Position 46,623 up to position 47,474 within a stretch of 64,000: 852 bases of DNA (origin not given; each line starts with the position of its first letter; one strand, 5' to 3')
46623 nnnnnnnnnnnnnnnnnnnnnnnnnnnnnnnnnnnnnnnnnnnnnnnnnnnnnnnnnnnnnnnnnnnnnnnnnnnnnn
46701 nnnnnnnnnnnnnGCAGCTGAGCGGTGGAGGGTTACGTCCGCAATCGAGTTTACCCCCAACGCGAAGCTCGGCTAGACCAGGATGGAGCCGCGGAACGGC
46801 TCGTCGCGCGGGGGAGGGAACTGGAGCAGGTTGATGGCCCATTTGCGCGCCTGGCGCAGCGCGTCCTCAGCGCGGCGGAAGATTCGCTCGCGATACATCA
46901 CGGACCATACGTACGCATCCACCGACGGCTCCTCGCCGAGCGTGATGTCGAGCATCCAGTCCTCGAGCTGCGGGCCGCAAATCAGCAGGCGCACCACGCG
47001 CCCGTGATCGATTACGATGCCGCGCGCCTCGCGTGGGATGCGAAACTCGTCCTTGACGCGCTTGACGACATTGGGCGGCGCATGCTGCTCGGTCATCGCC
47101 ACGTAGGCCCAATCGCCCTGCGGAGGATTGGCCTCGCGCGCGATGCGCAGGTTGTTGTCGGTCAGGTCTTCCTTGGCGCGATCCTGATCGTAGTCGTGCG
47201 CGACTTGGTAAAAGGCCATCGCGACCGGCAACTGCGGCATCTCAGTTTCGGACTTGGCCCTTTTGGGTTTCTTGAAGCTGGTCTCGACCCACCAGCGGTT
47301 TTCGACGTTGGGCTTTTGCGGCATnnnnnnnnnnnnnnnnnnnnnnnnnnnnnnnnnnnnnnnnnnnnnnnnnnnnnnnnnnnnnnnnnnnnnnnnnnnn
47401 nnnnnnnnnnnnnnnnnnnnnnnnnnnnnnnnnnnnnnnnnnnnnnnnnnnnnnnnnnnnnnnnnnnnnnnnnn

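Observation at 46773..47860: SprT-like HExxH metalloprotease with Arg/Lys-rich tail, coupled to an unknown 183-aa partner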

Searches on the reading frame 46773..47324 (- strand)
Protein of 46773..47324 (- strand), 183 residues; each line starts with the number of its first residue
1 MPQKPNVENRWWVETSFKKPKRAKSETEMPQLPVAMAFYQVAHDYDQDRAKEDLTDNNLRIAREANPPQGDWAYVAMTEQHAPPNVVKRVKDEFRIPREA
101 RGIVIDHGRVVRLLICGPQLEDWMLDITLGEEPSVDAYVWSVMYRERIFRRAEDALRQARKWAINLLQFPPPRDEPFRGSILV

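Call 3: search_protein_families(library=pfam, proteins=[window:46773-47324:-], max_evalue=1)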
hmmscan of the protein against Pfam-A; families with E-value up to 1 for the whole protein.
window:46773-47324:- (183 aa): 0 families

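Call 4: search_protein_families(library=ncbifam, proteins=[window:46773-47324:-], max_evalue=1)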
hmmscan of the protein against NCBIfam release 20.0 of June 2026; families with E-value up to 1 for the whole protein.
window:46773-47324:- (183 aa): 0 families

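Call 5: search_protein_families(library=padloc, proteins=[window:46773-47324:-], max_evalue=1)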
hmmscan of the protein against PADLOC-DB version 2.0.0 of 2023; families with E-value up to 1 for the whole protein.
window:46773-47324:- (183 aa): 0 families

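Call 6: search_protein_families(library=phrogs, proteins=[window:46773-47324:-], max_evalue=1)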
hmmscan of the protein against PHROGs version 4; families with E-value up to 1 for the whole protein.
window:46773-47324:- (183 aa): 1 family
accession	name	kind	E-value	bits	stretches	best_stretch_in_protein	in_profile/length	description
phrog_6596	-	unknown function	0.039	14.7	1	85-162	44-121/142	-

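Call 8: find_homologous_proteins(query=window:46773-47324:-, max_evalue=0.01)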
Query window:46773-47324:- (183 aa): 247 proteins with E <= 0.01 among 285 candidates; the best 120 are listed.
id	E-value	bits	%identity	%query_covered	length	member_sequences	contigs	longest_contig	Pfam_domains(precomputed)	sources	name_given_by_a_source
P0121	5.4e-117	406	96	100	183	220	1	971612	-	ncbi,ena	-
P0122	2.7e-114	397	94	100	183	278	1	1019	-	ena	-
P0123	7.3e-114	396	94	100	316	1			-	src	-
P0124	3.4e-110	384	92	100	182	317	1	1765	-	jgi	jgi:hypothetical protein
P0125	9.5e-106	369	85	99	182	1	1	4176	-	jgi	jgi:hypothetical protein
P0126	6.0e-102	357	82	99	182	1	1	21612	-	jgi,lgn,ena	-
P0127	1.5e-101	356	82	99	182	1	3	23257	-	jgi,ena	jgi:hypothetical protein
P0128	1.8e-101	355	81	98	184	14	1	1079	-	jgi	-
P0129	7.2e-101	353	81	99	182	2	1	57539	-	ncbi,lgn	ncbi:MAG: hypothetical protein ACREQI_01745 [Candidatus Binataceae bacterium]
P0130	1.6e-100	352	81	99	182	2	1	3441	-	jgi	jgi:hypothetical protein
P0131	1.7e-100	352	81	99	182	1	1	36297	-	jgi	jgi:hypothetical protein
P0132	1.7e-100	352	81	99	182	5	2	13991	-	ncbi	-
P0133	2.3e-100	352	80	99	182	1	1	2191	-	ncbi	-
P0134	4.8e-100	351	79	99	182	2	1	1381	-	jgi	jgi:hypothetical protein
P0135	6.4e-100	350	80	99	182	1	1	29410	-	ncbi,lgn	-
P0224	3.9e-89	315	70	99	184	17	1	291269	-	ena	-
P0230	8.1e-89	314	73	99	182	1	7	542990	-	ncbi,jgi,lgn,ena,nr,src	ncbi:MAG TPA: hypothetical protein VFB15_13310 [Candidatus Binataceae bacterium]|jgi:hypothetical pr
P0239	9.0e-88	311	70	99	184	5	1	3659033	-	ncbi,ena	-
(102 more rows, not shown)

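Call 16: search_solved_structures(query=A2, max_evalue=10, show_alignments=2)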
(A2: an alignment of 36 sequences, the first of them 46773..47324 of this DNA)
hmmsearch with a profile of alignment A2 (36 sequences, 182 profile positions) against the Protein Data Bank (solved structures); distinct sequences matched with E-value up to 10: 0.

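Call 20: find_encoding_contigs(protein=P0239, flank=7000, max_places=2)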
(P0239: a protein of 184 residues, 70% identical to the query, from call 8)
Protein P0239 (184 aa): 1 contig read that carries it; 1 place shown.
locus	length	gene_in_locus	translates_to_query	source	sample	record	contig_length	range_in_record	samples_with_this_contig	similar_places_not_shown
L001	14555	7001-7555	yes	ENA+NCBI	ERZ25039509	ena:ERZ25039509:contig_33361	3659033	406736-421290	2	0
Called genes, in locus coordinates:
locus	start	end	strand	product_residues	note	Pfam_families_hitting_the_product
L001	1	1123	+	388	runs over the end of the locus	PF00155:Aminotran_1_2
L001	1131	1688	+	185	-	PF01288:HPPK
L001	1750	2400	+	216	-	PF00923:TAL_FSA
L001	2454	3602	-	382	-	PF04551:GcpE, PF26540:GcpE_C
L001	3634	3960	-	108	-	PF02627:CMD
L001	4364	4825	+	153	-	-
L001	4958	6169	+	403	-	PF02515:CoA_transf_3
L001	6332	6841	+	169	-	-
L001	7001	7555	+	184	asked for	-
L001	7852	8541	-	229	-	PF00005:ABC_tran, PF13304:AAA_21 (faint)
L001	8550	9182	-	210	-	PF01209:Ubie_methyltran, PF13489:Methyltransf_23, PF13847:Methyltransf_31, PF08241:Methyltransf_11, PF08242:Methyltransf_12, PF13649:Methyltransf_25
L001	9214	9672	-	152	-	PF13240:Zn_Ribbon_1 (weak)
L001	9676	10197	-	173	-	PF03918:CcmH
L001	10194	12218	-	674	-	PF05140:ResB (faint), PF01578:Cytochrom_C_asm, PF16327:CcmF_C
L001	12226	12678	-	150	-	PF03100:CcmE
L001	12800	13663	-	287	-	PF25087:GMPPB_C (faint), PF25084:LbH_EIF2B (faint), PF00132:Hexapep, PF13720:Acetyltransf_11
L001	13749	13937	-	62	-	PF03884:YacG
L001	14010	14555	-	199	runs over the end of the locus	-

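Call 21: find_encoding_contigs(protein=P0230, flank=7000, max_places=2)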
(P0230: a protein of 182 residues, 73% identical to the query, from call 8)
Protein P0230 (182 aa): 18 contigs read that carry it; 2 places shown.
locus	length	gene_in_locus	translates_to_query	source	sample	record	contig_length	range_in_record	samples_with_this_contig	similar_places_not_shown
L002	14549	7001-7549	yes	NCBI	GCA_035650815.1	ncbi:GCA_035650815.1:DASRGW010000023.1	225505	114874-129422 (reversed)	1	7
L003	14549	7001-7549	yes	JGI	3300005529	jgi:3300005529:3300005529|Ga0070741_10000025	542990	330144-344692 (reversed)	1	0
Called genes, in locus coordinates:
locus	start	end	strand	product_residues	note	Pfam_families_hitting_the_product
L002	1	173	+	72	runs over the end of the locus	PF12728:HTH_17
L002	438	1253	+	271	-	PF00561:Abhydrolase_1, PF00975:Thioesterase (weak), PF12146:Hydrolase_4, PF12697:Abhydrolase_6, PF03096:Ndr (weak), PF00756:Esterase (faint), PF00561:Abhydrolase_1, PF08386:Abhydrolase_4 (weak)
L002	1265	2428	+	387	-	PF02803:Thiolase_C (faint), PF22691:Thiolase_C_1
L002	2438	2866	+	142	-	PF12172:zf-ChsH2, PF01796:OB_ChsH2_C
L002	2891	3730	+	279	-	PF05721:PhyH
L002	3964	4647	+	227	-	PF13263:PHP_C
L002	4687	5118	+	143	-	PF01575:MaoC_dehydratas (faint), PF13452:FAS1_DH_region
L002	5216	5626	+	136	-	PF01575:MaoC_dehydratas, PF13452:FAS1_DH_region (weak)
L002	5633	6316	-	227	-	PF04140:ICMT, PF04191:PEMT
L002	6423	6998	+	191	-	-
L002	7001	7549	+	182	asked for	-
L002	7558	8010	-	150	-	-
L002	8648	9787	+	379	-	PF04551:GcpE, PF26540:GcpE_C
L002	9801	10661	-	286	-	PF00296:Bac_luciferase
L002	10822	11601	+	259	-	PF00106:adh_short, PF08659:KR (weak), PF13561:adh_short_C2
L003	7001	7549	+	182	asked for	-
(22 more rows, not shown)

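Call 22: find_encoding_contigs(protein=P0224, flank=7000, max_places=2)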
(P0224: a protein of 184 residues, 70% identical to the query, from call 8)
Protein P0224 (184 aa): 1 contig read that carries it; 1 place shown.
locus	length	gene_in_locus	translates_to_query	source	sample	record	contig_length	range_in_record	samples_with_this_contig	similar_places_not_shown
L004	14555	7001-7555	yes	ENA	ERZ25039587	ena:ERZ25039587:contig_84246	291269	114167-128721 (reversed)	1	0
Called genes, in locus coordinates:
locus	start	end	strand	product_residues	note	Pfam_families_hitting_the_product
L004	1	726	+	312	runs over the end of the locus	PF01548:DEDD_Tnp_IS110, PF02371:Transposase_20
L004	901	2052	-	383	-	PF04551:GcpE, PF26540:GcpE_C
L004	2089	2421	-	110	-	PF02627:CMD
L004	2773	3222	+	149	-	-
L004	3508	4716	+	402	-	PF02515:CoA_transf_3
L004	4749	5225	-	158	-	PF16925:TetR_C_13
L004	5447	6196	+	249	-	PF00106:adh_short, PF08659:KR, PF23441:SDR, PF13561:adh_short_C2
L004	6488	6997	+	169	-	-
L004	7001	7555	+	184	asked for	-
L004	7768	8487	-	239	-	-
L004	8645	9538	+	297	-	PF00215:OMPdecase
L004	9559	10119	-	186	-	PF00210:Ferritin (weak)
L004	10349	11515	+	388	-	PF14520:HHH_5 (faint), PF02481:DNA_processg_A, PF18306:LDcluster4 (weak), PF17782:WHD_DprA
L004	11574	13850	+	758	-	PF01751:Toprim, PF01131:Topoisom_bac, PF01396:Zn_ribbon_Top1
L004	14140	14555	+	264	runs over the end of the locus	PF00079:Serpin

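Call 24: predict_structure(alignment_id=A2)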
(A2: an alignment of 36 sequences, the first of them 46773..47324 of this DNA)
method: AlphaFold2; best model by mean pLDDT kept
length: 183 residues; sequences in the alignment: 36
mean_pLDDT: 70.7   pTM: 0.68
mean pLDDT of the five models: 70.7, 69.1, 67.6, 63.0, 51.2
residues with pLDDT >= 90: 42; 70-90: 79; 50-70: 14; < 50: 48
segments of 3 or more residues with pLDDT < 50: 1-43, 179-181
pLDDT, mean of each block of 10 residues (from residue 1): 32 28 28 38 57 78 91 86 80 88 86 89 88 86 83 90 88 63 51
secondary structure, 60 per line:
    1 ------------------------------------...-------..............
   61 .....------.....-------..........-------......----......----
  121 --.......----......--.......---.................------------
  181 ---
elements in order: H47-65 E72-76 H84-93 E101-106 E111-116 E123-129 E134-139 E142-148 H152-168

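Call 32: search_protein_representatives(alignment_id=A2)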
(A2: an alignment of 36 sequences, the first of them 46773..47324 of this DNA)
Query: 36 sequences, 182 profile positions. Proteins with E-value up to 0.001 (for the whole library): 77; up to 1e-10: 44; up to 1e-30: 6. The best 77 are listed.
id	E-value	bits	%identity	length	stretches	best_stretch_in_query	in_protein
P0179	4.9e-108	374.7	-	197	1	1-182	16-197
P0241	4.1e-63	228.3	-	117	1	1-117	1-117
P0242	1.1e-44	168.3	-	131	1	17-109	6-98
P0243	3.0e-39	150.6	-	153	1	29-143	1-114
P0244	1.2e-36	142.1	-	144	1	1-95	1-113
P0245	2.6e-32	127.9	-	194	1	4-166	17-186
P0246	4.2e-30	120.8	-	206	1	3-163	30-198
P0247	8.2e-29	116.5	-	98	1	1-71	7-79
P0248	2.5e-28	115.0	-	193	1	3-164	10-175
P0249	5.1e-28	113.9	-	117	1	110-169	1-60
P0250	3.5e-27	111.2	-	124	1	86-146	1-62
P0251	3.3e-26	108.1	-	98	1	1-82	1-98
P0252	2.7e-25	105.1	-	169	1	2-162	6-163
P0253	3.6e-25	104.7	-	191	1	2-126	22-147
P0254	4.0e-25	104.5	-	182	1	4-167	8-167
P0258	1.1e-20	90.0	-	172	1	8-170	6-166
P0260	5.1e-20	87.9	-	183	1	9-158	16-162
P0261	5.7e-20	87.7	-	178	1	6-161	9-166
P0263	1.2e-19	86.7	-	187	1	5-173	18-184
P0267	3.4e-18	82.0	-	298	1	22-170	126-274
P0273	3.4e-15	72.2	-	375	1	33-165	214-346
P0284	1.8e-10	56.8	-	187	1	6-164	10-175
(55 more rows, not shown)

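Call 35: find_encoding_contigs(protein=P0267, flank=6000, max_places=2)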
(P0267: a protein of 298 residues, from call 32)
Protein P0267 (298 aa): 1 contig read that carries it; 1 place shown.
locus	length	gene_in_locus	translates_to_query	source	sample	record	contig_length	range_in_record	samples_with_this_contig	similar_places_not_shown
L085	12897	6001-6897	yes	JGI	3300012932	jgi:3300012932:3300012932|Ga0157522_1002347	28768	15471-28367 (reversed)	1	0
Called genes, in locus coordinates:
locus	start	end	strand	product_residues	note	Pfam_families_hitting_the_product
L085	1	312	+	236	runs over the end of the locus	?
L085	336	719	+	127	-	PF22636:FlK, PF03061:4HBT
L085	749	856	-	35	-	-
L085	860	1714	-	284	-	-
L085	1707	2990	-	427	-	PF07669:Eco57I, PF22837:M_Eco57I_C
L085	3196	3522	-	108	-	PF01588:tRNA_bind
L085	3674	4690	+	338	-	PF08100:Dimerisation, PF00891:Methyltransf_2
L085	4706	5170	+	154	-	PF14464:Prok-JAB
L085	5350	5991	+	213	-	PF13505:OMP_b-brl, PF09411:PagL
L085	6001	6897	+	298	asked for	-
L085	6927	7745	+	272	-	PF00561:Abhydrolase_1, PF12146:Hydrolase_4, PF12697:Abhydrolase_6, PF08386:Abhydrolase_4 (weak)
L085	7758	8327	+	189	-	PF05685:Uma2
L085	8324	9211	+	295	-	PF13714:PEP_mutase, PF00463:ICL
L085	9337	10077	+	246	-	-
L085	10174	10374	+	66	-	-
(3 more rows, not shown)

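Call 36: find_encoding_contigs(protein=P0254, flank=6000, max_places=2)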
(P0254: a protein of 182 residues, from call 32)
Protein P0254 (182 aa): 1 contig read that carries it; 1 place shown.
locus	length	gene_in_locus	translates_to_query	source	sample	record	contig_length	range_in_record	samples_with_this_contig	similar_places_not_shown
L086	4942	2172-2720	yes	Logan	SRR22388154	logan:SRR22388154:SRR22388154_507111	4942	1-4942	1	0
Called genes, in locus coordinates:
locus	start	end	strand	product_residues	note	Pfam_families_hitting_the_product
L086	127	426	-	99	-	-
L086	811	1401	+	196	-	PF00293:NUDIX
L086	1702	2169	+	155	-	-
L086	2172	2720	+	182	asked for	-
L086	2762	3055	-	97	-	-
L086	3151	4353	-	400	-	PF13506:Glyco_transf_21, PF13641:Glyco_tranf_2_3, PF00535:Glycos_transf_2 (weak), PF13632:Glyco_trans_2_3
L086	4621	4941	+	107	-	?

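Call 38: find_encoding_contigs(protein=P0258, flank=6000, max_places=2)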
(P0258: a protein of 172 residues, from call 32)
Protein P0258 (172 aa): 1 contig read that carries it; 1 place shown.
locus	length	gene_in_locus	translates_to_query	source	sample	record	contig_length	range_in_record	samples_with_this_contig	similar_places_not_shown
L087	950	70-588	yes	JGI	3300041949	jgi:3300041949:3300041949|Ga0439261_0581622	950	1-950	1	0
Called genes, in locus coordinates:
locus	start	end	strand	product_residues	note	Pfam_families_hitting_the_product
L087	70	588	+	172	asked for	-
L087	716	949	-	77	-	?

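Call 39: find_encoding_contigs(protein=P0261, flank=6000, max_places=2)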
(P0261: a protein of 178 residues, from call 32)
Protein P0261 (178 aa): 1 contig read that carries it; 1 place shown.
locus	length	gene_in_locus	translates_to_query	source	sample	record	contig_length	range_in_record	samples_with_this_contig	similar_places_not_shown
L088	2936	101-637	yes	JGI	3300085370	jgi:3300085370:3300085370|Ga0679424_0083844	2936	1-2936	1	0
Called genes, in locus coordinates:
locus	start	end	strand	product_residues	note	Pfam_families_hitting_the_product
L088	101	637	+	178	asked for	-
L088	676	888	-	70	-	PF09723:Zn_ribbon_8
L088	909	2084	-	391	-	PF00926:DHBP_synthase, PF00925:GTP_cyclohydro2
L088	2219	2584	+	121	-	PF12973:Cupin_7, PF07883:Cupin_2 (weak)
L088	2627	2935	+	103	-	?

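Call 40: find_encoding_contigs(protein=P0248, flank=6000, max_places=2)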
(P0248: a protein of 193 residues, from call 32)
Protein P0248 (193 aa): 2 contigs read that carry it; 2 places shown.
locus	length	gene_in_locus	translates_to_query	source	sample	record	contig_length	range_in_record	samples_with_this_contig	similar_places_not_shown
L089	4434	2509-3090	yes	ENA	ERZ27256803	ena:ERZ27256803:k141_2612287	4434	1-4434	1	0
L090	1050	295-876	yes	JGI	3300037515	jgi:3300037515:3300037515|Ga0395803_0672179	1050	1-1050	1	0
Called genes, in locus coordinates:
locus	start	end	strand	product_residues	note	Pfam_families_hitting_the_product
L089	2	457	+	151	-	?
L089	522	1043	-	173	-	PF08534:Redoxin, PF00578:AhpC-TSA, PF00085:Thioredoxin (weak), PF13905:Thioredoxin_8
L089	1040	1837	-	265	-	PF01790:LGT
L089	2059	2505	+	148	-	-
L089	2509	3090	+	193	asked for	-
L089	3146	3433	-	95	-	-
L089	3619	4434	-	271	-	?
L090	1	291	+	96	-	?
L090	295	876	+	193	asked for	-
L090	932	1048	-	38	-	?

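Call 42: search_protein_families(library=pfam, proteins=[L086:1702-2169:+, L089:2059-2505:+], max_evalue=10)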
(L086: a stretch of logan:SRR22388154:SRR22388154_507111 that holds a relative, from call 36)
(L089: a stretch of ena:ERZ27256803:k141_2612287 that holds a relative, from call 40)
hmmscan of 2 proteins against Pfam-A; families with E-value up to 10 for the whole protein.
L086:1702-2169:+ (155 aa): 2 families
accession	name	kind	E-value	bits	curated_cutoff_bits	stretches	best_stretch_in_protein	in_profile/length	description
PF02485.27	Branch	-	0.05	13.6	23.4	1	82-132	11-63/250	Core-2/I-Branching enzyme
PF00413.30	Peptidase_M10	-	0.06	13.7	24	1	65-100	84-119/159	Matrixin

L089:2059-2505:+ (148 aa): 3 families
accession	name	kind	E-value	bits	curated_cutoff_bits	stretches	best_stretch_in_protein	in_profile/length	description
PF10263.15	SprT-like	-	0.0035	17.6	25.6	1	48-107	21-79/108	SprT-like family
PF00413.30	Peptidase_M10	-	0.01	16.1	24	1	64-101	83-120/159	Matrixin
PF08466.15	IRK_N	-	0.97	10.1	25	1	116-146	20-44/45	Inward rectifier potassium channel N-terminal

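Call 57: list_cluster_members(proteins=[P0245, P0246, P0248, P0252, P0258, P0260, P0261, P0263, P0267, P0284])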
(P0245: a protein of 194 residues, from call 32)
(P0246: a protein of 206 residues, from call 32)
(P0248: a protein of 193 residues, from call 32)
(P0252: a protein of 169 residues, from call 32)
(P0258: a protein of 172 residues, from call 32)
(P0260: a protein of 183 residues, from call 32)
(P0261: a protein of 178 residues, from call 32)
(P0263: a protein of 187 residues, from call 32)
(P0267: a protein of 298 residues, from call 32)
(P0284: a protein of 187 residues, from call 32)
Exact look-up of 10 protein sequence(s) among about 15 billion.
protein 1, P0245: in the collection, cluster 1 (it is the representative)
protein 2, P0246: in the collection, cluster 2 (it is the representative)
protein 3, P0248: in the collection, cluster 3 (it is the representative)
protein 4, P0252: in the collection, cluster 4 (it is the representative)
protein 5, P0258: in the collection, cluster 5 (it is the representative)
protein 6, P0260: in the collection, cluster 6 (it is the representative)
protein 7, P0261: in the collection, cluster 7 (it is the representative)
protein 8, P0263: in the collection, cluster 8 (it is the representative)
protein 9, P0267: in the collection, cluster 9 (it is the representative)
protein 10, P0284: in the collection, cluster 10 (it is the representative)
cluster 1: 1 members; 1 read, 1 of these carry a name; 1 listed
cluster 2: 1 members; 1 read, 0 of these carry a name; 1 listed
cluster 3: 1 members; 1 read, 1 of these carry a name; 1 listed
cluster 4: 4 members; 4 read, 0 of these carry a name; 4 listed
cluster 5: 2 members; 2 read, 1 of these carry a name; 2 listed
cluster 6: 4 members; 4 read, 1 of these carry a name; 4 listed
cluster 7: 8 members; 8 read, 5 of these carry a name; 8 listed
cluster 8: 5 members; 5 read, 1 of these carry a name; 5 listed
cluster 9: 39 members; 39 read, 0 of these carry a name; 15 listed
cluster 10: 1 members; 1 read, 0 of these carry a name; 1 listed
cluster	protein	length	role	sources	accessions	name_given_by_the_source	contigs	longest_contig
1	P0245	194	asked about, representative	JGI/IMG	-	hypothetical protein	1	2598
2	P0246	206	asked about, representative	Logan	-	-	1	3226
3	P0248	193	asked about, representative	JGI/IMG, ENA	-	hypothetical protein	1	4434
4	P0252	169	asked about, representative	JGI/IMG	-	-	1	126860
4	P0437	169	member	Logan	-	-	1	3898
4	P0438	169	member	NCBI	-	-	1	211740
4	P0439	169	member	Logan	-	-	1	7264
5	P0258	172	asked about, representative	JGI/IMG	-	hypothetical protein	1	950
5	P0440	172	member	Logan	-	-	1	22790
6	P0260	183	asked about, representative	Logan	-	-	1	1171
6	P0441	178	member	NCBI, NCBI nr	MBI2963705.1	MAG: hypothetical protein HYY35_08115 [Deltaproteobacteria bacterium] | hypothetical protein [Deltaproteobacteria bacterium]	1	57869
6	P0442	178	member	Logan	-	-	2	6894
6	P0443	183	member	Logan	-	-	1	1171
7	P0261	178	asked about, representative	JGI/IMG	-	hypothetical protein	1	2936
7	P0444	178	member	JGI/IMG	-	hypothetical protein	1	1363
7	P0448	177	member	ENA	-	-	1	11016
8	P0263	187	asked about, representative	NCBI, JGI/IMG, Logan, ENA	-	-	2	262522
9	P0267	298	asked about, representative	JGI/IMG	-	-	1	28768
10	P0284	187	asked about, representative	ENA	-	-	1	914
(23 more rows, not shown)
